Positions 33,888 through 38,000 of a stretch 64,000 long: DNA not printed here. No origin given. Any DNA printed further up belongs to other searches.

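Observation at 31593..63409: Candidate repressor regulon: palindromic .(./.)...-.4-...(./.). box in three sigma70-like promoters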

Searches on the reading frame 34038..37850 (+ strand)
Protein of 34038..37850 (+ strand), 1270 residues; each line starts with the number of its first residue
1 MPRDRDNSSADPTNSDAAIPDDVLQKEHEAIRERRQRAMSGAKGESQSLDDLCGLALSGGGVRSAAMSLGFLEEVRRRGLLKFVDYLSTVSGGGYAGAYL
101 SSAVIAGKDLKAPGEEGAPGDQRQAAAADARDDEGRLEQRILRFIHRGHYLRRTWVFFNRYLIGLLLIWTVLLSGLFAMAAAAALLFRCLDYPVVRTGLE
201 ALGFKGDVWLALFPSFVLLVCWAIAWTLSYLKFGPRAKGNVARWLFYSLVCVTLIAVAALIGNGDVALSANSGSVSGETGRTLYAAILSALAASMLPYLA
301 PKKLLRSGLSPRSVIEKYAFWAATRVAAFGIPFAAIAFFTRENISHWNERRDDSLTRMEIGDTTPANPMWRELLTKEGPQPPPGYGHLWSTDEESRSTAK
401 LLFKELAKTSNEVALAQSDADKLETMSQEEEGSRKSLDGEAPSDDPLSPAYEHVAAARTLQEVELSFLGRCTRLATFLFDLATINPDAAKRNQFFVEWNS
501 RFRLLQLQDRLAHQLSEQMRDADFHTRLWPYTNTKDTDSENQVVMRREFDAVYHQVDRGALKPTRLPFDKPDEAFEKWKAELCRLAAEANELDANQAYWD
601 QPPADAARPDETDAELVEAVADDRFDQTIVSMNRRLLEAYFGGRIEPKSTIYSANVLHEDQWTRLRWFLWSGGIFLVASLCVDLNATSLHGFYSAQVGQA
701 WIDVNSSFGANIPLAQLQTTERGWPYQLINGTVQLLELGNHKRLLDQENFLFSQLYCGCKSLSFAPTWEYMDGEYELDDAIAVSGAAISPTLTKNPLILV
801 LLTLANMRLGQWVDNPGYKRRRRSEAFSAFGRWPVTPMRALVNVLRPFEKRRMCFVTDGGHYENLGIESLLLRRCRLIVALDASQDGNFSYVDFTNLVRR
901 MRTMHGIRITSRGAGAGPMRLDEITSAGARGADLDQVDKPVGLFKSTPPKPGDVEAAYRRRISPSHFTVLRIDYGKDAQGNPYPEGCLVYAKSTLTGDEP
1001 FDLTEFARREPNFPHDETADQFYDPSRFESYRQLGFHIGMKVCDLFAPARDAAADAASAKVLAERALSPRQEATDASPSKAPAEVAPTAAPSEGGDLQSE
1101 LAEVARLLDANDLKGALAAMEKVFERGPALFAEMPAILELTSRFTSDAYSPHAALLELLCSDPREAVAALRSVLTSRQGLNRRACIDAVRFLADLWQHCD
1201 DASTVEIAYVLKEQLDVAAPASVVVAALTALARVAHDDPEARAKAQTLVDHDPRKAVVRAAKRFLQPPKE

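Call 20: search_protein_families(library=pfam, proteins=[window:34038-37850:+], max_evalue=0.01)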
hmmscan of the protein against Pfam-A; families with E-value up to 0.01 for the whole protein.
window:34038-37850:+ (1270 aa): 1 family
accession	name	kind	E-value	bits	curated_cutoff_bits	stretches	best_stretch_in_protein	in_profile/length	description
PF01734.28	Patatin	-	5.9e-07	30.3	27.7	1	55-104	1-48/191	Patatin-like phospholipase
